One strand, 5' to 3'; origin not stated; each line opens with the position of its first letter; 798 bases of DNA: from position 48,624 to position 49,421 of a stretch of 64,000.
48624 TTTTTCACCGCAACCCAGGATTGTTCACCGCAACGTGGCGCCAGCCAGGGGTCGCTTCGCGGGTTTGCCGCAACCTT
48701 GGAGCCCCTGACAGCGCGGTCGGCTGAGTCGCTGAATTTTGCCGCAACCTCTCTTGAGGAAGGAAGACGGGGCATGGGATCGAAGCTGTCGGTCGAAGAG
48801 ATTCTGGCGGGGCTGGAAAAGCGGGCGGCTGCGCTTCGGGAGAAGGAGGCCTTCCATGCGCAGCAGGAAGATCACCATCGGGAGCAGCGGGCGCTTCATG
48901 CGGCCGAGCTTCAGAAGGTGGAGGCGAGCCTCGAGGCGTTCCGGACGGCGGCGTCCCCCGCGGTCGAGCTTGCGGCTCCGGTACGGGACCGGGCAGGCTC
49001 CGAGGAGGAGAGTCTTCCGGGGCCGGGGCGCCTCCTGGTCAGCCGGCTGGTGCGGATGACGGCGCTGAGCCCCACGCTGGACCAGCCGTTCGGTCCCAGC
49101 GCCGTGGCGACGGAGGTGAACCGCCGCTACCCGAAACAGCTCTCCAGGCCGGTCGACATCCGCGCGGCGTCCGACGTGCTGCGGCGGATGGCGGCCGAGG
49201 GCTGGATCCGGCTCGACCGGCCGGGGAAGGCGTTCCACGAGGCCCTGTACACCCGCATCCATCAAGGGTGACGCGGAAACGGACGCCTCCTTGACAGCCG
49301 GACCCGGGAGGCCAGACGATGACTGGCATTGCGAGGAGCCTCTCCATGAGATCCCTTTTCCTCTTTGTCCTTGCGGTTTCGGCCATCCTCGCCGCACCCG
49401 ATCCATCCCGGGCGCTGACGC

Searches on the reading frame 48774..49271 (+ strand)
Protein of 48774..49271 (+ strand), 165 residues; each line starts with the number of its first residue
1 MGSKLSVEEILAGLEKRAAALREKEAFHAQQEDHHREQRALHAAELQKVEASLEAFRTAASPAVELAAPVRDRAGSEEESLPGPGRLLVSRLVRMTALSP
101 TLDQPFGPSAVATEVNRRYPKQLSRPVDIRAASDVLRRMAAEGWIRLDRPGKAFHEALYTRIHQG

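Call 8: search_protein_families(library=pfam, proteins=[window:48774-49271:+], max_evalue=0.1)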
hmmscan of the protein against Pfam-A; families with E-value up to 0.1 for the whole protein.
window:48774-49271:+ (165 aa): 0 families

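Call 9: find_homologous_proteins(query=window:48774-49271:+)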
Query window:48774-49271:+ (165 aa): 176 proteins with E <= 0.001 among 446 candidates; the best 120 are listed.
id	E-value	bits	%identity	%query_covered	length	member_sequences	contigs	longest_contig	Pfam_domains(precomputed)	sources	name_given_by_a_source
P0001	4.1e-98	344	100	100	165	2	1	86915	-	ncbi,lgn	-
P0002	6.4e-53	197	67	98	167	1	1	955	-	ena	-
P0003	1.2e-52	196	64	98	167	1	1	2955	-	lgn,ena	-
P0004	2.6e-52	195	68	98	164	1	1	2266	-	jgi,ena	-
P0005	3.6e-52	195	66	98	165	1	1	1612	-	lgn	-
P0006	5.9e-51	191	65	98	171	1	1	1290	-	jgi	jgi:hypothetical protein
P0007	2.0e-50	189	60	98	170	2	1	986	-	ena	-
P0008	2.3e-50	189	62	98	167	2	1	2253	-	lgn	-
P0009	2.5e-50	189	60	98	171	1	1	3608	-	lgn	-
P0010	2.8e-50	189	62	98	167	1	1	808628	-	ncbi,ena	-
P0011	3.0e-50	189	63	98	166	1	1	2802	-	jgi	jgi:hypothetical protein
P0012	3.2e-50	188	65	98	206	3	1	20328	-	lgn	-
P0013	3.3e-50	188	60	99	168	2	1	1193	-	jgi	jgi:hypothetical protein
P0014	4.0e-50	188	64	98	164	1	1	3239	-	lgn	-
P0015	5.5e-50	188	62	98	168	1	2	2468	-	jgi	jgi:hypothetical protein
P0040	1.5e-47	180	62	98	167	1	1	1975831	-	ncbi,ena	-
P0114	1.1e-26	112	45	98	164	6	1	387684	-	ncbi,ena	-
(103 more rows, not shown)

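Call 11: find_encoding_contigs(protein=P0010, flank=6000, max_places=3)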
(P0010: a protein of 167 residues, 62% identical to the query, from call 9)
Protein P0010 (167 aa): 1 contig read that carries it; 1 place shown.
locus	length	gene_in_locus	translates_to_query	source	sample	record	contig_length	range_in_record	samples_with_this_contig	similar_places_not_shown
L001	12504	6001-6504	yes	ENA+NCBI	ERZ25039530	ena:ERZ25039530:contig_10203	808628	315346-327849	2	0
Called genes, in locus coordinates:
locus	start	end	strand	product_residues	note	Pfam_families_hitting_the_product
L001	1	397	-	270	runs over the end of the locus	PF13489:Methyltransf_23, PF08241:Methyltransf_11, PF08242:Methyltransf_12 (weak), PF13649:Methyltransf_25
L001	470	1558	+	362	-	PF00535:Glycos_transf_2, PF13641:Glyco_tranf_2_3 (weak)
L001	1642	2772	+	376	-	PF04055:Radical_SAM, PF13186:SPASM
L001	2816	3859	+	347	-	PF20706:GT4-conflict, PF13692:Glyco_trans_1_4, PF00534:Glycos_transf_1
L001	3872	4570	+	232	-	PF13640:2OG-FeII_Oxy_3, PF13661:2OG-FeII_Oxy_4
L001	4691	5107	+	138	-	PF03795:YCII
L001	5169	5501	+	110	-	-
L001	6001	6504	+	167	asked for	-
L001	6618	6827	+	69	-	-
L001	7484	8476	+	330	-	-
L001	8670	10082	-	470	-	PF00144:Beta-lactamase, PF11954:DUF3471 (weak)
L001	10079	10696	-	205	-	PF13620:CarboxypepD_reg (weak)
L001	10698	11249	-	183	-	-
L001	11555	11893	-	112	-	PF02452:PemK_toxin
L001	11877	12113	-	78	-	-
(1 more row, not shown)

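Call 12: find_encoding_contigs(protein=P0040, flank=6000, max_places=3)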
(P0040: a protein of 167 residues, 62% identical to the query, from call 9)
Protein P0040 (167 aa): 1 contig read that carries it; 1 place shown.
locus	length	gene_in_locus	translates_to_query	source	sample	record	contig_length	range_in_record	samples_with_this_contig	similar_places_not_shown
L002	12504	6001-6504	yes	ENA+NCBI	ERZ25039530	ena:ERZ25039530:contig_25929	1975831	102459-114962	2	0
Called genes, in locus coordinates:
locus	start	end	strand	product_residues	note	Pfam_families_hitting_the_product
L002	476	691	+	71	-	-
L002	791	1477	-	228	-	-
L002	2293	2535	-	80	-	-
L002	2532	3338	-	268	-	PF13191:AAA_16 (weak), PF25199:nSTAND_NTPase5 (faint), PF13401:AAA_22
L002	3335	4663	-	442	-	PF13518:HTH_28 (faint), PF13565:HTH_32, PF00665:rve, PF09299:Mu-transpos_C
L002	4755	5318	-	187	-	PF20020:DUF6431 (faint)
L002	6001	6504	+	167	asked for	-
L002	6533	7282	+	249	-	PF00378:ECH_1, PF16113:ECH_2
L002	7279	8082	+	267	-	PF00106:adh_short, PF08659:KR, PF13561:adh_short_C2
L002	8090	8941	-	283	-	-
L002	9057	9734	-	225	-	-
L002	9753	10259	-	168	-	PF04542:Sigma70_r2, PF08281:Sigma70_r4_2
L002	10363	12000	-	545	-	PF13231:PMT_2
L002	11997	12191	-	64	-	PF07578:LAB_N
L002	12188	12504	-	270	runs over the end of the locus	PF00535:Glycos_transf_2, PF13641:Glyco_tranf_2_3 (weak)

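Call 13: find_encoding_contigs(protein=P0114, flank=6000, max_places=3)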
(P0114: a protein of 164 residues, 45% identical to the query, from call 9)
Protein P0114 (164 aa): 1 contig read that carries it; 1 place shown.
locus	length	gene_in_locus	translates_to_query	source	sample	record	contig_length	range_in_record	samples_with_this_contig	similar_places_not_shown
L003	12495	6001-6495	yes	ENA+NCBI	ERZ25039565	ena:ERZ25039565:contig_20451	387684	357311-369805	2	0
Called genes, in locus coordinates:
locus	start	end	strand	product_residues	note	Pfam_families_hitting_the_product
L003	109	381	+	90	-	PF02604:PhdYeFM_antitox (weak)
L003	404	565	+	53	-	-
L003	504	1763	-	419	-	PF05139:Erythro_esteras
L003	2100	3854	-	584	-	PF13688:Reprolysin_5 (weak)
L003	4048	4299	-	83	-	-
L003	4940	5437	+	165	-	-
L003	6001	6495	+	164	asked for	-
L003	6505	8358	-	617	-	PF13360:PQQ_2, PF13570:Beta-prop_ACSF4 (weak)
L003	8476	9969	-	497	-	PF13360:PQQ_2, PF01011:PQQ (faint), PF13360:PQQ_2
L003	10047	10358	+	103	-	-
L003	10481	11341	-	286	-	PF01513:NAD_kinase (weak)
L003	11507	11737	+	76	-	PF04014:MazE_antitoxin (weak)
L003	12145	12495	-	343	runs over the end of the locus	PF00891:Methyltransf_2, PF13489:Methyltransf_23 (weak), PF08241:Methyltransf_11, PF08242:Methyltransf_12, PF13649:Methyltransf_25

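Call 23: find_related_loci(query=A1, collection=genome_contigs, flank=10000)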
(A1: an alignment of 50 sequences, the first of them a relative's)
Query A1 (165 aa) in genome_contigs; peptide patterns used: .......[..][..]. (x = any residue, [..] = any of these).
308 stretches matched a pattern; 50 encode a relative of the query (tblastn E <= 1e-3); 50 distinct loci.
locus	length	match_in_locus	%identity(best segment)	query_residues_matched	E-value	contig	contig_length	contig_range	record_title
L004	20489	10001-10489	62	1-161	5e-56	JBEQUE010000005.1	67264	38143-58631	MAG: Acidobacteriota bacterium isolate MAG_Dt_02 k247_1223047, whole genome shotgun sequence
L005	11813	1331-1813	59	1-161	9e-55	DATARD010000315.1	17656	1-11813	MAG TPA_asm: Thermoanaerobaculia bacterium isolate SMAG_U5484 k141_4889422, whole genome shotgun sequence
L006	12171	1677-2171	61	1-161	1e-54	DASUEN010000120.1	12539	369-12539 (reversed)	MAG TPA_asm: Thermoanaerobaculia bacterium isolate SMAG_U1354 k141_561987, whole genome shotgun sequence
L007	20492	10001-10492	62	1-161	2e-46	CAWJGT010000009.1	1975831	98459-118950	MAG: uncultured Holophagales bacterium isolate MFD04935.bin.1.7 genome assembly, contig: contig_25929, whole genome shot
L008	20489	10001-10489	57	1-161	3e-46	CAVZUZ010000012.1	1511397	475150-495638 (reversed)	MAG: Thermoanaerobaculaceae bacterium isolate MFD06742.bin.2.42 genome assembly, contig: contig_23422, whole genome shot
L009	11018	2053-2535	51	1-162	1e-44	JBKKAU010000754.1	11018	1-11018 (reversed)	MAG: Thermoanaerobaculia bacterium isolate swi_bin.312 S1Ck127_9318265_flag_1_multi_9.6487_len_11018, whole genome shotg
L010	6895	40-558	53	1-165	6e-45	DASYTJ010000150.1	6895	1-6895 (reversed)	MAG TPA_asm: Thermoanaerobaculia bacterium isolate SMAG_U4564 k141_3048972, whole genome shotgun sequence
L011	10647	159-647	53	1-160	6e-44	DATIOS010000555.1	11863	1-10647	MAG TPA_asm: Thermoanaerobaculia bacterium isolate SMAG_U15830 k141_1187119, whole genome shotgun sequence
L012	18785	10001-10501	55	1-161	4e-43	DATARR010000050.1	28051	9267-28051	MAG TPA_asm: Thermoanaerobaculia bacterium isolate SMAG_U5499 k141_2015437, whole genome shotgun sequence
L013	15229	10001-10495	55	1-165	3e-42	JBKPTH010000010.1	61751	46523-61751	MAG: Acidobacteriota bacterium isolate GS_EKS_MAG_00001 GS_EKS_000001840216, whole genome shotgun sequence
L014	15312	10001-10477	53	4-161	6e-42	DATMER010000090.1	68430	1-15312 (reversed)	MAG TPA_asm: Thermoanaerobaculia bacterium isolate SMAG_U13441 k141_2858930, whole genome shotgun sequence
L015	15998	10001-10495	54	1-161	8e-42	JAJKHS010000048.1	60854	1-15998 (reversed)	MAG: Thermoanaerobaculum sp. isolate b48_HoplandSoilSeptJan k101_2973050, whole genome shotgun sequence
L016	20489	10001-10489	51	1-161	5e-41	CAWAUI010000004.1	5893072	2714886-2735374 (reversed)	MAG: Thermoanaerobaculaceae bacterium isolate MFD09730.bin.2.32 genome assembly, contig: contig_588, whole genome shotgu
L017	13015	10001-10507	53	1-161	2e-40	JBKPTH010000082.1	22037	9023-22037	MAG: Acidobacteriota bacterium isolate GS_EKS_MAG_00001 GS_EKS_000000118822, whole genome shotgun sequence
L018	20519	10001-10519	53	1-161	6e-40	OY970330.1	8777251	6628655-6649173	MAG: Thermoanaerobaculaceae bacterium isolate MFD05537.bin.c.1 genome assembly, chromosome: 1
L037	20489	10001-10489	38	1-161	3e-24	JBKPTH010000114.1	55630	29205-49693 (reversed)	MAG: Acidobacteriota bacterium isolate GS_EKS_MAG_00001 GS_EKS_000001355196, whole genome shotgun sequence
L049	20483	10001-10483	37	3-161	3e-18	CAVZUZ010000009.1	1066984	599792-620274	MAG: Thermoanaerobaculaceae bacterium isolate MFD06742.bin.2.42 genome assembly, contig: contig_19795, whole genome shot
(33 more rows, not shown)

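Call 26: predict_structure(alignment_id=A1)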
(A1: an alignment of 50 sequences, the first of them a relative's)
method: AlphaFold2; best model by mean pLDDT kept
length: 165 residues; sequences in the alignment: 50
mean_pLDDT: 86.5   pTM: 0.48
mean pLDDT of the five models: 86.5, 84.9, 84.4, 83.7, 83.0
residues with pLDDT >= 90: 118; 70-90: 16; 50-70: 19; < 50: 12
segments of 3 or more residues with pLDDT < 50: 71-78
pLDDT, mean of each block of 10 residues (from residue 1): 76 97 97 98 98 92 62 43 66 94 95 96 92 96 95 94 72
secondary structure, 60 per line:
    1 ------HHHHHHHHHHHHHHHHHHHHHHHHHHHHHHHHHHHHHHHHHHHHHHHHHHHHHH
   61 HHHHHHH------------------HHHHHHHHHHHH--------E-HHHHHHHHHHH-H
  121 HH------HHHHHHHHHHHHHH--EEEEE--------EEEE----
elements in order: H7-67 H86-97 H108-118 H129-142 E145-149 E158-161

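Call 30: fold_search(model_id=the predicted structure, library=pdb)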
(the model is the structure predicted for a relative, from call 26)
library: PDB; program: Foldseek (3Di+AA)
matches with E <= 10: 1031; with E <= 0.001: 0
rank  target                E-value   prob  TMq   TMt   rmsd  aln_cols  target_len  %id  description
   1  9hl9_Sa               2.7e-03  1.00  0.32  0.60  10.0        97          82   18  CRYO-EM STRUCTURE OF LEISHMANIA MAJOR 80S RIBOSOME WITH P/E-site tRNA AND mRNA : LM14Cs1H3 sKO STRAIN (released 2025-10-15)
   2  7o7y_Ay               4.0e-03  1.00  0.35  0.63   9.7        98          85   15  Rabbit 80S ribosome stalled close to the mutated SARS-CoV-2 slippery site by a pseudoknot (high resolution) (released 2021-06-02)
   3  8xu8_SK               5.3e-03  0.99  0.33  0.49  16.1       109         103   16  State 2c(S2c) of yeast 80S ribosome bound to compact eEF2 and 2 tRNAs during peptidyl transferation (released 2024-12-11)
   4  9fxo_Sa               8.9e-03  1.00  0.34  0.62  10.1        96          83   19  CRYO-EM STRUCTURE OF LEISHMANIA MAJOR 80S RIBOSOME WITH A/P/E-SITE TRNA AND MRNA : LM32CS1C1 M2 OE MUTANT (released 2025-07-23)
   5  7syg_a                8.9e-03  1.00  0.33  0.62   8.8        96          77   18  Structure of the HCV IRES binding to the 40S ribosomal subunit, closed conformation. Structure 1(delta dII) (released 2022-07-13)
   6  9spf_SZ               1.0e-02  1.00  0.34  0.61  10.0        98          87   15  CRYO-EM STRUCTURE OF HUMAN 80S RIBOSOME WITH A/P/E-SITE TRNA AND MRNA CONTAINING N1-METHYLPSEUDOURIDINE (released 2026-01-21)
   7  6zxg_Z                1.1e-02  1.00  0.33  0.61   7.9        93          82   15  Cryo-EM structure of a late human pre-40S ribosomal subunit - State H1 (released 2020-12-02)
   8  8rxx_Sa               1.3e-02  1.00  0.32  0.65   6.2        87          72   17  CRYO-EM STRUCTURE OF LEISHMANIA MAJOR 80S RIBOSOME WITH A/P/E-site tRNA AND mRNA : LM32Cs3H1 sKO STRAIN (released 2024-05-15)
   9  7vo0_G                1.5e-02  1.00  0.35  0.44   8.6        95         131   15  Streptomyces coelicolor zinc uptake regulator complexed with zinc and DNA (trimer of dimers) (released 2022-08-03)
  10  8rxh_Sa               1.7e-02  0.99  0.33  0.49  16.4       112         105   18  CRYO-EM STRUCTURE OF LEISHMANIA MAJOR 80S RIBOSOME WITH A/P/E-site tRNA AND mRNA : PARENTAL STRAIN (released 2024-05-15)
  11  4rb1_A                1.8e-02  1.00  0.34  0.42   2.8        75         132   17  Crystal structure of Magnetospirillum gryphiswaldense MSR-1 Fur-Mn2+-E. coli Fur box (released 2015-07-15)
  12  8g5y_SZ               1.8e-02  1.00  0.34  0.62  10.0        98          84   15  mRNA decoding in human is kinetically and structurally distinct from bacteria (IC state) (released 2023-04-19)
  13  9c3h_Sc               1.8e-02  0.99  0.32  0.59   8.7        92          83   15  Structure of the CNOT3-bound human 80S ribosome with tRNA-ARG in the P-site. (released 2024-12-04)
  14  6fi9_A                1.8e-02  0.95  0.29  0.32  14.0       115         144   12  Crystal Structure of a zinc-responsive MarR family member, Lactococcus lactis ZitR (released 2019-02-20)
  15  5fd5_B                2.0e-02  1.00  0.34  0.41   2.9        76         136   13  manganese uptake regulator (released 2016-12-28)
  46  3m8e_B                4.9e-02  0.97  0.28  0.45   3.9        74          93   14  Protein structure of Type III plasmid segregation TubR (released 2010-07-07)
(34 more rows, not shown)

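Call 32: search_dna_similar(query=window:48774-49271:+, collection=plasmids, mode=protein, max_evalue=0.01)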
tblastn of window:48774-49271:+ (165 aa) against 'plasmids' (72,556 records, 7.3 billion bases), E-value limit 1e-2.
No match.

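Call 33: search_dna_similar(query=window:48774-49271:+, collection=phages, mode=protein, max_evalue=0.01)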
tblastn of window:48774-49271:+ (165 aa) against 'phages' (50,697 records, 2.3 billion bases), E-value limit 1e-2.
No match.

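Call 34: search_protein_families(library=ncbifam, proteins=[window:48774-49271:+], max_evalue=1)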
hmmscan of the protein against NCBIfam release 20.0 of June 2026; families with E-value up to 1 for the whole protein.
window:48774-49271:+ (165 aa): 0 families

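Call 43: search_protein_representatives(alignment_id=A1)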
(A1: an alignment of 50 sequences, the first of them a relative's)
Query: 50 sequences, 166 profile positions. Proteins with E-value up to 0.001 (for the whole library): 449; up to 1e-10: 321; up to 1e-30: 121. The best 150 are listed.
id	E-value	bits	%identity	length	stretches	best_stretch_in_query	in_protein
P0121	2.2e-70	252.6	-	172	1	1-165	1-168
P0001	9.7e-68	244.0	-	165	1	1-164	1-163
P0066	3.4e-65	235.7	-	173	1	1-164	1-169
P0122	5.4e-60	218.8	-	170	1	1-165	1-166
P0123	6.7e-58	212.0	-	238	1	1-165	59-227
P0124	2.0e-57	210.4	-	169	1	1-164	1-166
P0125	2.3e-57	210.2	-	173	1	1-164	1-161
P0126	4.6e-56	206.0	-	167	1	1-164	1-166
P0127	4.6e-56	206.0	-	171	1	1-165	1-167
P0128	1.3e-54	201.3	-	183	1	1-164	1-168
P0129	1.8e-52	194.3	-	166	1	1-164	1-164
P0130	3.1e-52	193.6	-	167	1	1-164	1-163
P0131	6.1e-52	192.6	-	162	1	1-162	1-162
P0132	8.8e-52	192.1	-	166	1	1-165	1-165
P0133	1.8e-51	191.1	-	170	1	1-164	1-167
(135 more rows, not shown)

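Call 50: search_solved_structures(query=A1, max_evalue=10, show_alignments=2)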
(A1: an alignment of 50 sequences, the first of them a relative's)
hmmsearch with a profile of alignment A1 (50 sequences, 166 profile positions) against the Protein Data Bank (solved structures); distinct sequences matched with E-value up to 10: 8.
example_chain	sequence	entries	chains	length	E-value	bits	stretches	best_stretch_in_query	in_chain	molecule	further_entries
5cwn_A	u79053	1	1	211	2.1e-05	28.2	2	40-123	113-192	Designed helical repeat protein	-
8f6q_A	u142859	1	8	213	0.0017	21.9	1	40-76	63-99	C8-71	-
9g6k_Lt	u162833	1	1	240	0.14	15.7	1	4-84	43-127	mL40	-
9i05_Az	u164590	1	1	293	0.2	15.2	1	4-84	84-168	mL40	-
7vcf_O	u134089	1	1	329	0.28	14.8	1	11-59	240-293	Tic35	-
5xmg_A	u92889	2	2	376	1.1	12.8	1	91-158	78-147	Uncharacterized protein | Tli4_C domain-containing protein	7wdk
8izl_D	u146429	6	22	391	1.1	12.8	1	65-109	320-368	Phosphoprotein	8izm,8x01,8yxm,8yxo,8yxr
7xzi_5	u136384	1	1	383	1.8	12.2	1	11-59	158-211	Ctap5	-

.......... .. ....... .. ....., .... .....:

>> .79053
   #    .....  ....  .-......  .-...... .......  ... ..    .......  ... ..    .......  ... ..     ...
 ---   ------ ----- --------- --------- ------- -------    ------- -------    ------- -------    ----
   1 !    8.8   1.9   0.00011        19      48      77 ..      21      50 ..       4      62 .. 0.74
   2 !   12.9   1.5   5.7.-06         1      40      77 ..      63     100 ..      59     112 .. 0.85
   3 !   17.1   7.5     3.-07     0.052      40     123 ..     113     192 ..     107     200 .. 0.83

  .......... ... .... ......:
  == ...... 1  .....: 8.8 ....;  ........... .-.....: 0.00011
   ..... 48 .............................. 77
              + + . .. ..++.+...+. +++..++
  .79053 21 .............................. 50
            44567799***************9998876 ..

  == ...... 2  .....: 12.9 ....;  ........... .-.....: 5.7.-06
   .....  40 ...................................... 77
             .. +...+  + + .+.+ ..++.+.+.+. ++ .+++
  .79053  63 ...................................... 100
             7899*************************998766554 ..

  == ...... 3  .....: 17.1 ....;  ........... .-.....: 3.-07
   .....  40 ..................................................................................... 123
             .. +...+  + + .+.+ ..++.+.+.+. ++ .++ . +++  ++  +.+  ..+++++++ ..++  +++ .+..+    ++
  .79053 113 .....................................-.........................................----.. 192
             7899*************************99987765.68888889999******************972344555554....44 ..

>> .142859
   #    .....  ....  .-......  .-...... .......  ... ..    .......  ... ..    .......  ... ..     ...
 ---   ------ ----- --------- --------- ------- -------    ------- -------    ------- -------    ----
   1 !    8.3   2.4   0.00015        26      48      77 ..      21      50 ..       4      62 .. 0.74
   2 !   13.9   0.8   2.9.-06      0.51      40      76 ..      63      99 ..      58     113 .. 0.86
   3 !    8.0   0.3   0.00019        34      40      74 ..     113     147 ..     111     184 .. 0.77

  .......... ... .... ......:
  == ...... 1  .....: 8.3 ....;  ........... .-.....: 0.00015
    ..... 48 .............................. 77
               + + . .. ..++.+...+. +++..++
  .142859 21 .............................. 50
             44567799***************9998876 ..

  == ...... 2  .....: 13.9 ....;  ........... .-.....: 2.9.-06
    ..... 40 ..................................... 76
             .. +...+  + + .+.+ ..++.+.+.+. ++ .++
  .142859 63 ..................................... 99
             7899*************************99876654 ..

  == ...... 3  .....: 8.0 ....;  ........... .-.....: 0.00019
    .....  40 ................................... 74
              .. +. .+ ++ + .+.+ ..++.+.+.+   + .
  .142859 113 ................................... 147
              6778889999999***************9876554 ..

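Call 51: search_protein_families(library=pfam, alignment_id=A1, max_evalue=1)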
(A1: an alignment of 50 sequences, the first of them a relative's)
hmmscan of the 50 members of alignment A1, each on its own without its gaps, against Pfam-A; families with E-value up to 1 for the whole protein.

A. member 1, P0001 (165 aa): 0 families

B. families by the number of members that match (of 50 scanned): 49 families (the first 25 are shown)
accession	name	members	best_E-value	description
PF17206.9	SeqA_N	16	0.058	SeqA protein N-terminal domain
PF11625.14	DUF3253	7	0.0019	Protein of unknown function (DUF3253)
PF24034.1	DUF7343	4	0.0062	Domain of unknown function (DUF7343)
PF07848.18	PaaX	4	0.013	PaaX-like protein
PF03965.22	Penicillinase_R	4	0.061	Penicillinase repressor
PF05482.18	Serendipity_A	3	0.042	Serendipity locus alpha protein (SRY-A)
PF19924.4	DUF6387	3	0.2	Family of unknown function (DUF6387)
PF21128.4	MCM4_WHD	2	0.0043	MCM4, winged helix domain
PF04136.21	COG3_N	2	0.015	Conserved oligomeric Golgi complex subunit 3, N-terminal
PF13338.12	AbiEi_4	2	0.027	Transcriptional regulator, AbiEi antitoxin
PF13354.11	Beta-lactamase2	2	0.079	Beta-lactamase enzyme family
PF17932.6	TetR_C_24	2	0.23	Tetracyclin repressor-like, C-terminal domain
PF10400.15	Vir_act_alpha_C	2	0.39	Virulence activator alpha C-term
PF25097.1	ARM_Cnot1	1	0.0071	Cnot1 ARM repeat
PF04874.19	Mak16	1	0.012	Mak16 protein C-terminal region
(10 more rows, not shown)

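Call 52: find_related_loci(query=A1, collection=viral_contigs, flank=10000)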
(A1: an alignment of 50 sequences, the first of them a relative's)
Query A1 (165 aa) in viral_contigs; peptide patterns used: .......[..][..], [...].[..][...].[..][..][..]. (x = any residue, [..] = any of these).
44 stretches matched a pattern, but none encodes a relative of the query by tblastn (E <= 1e-3).
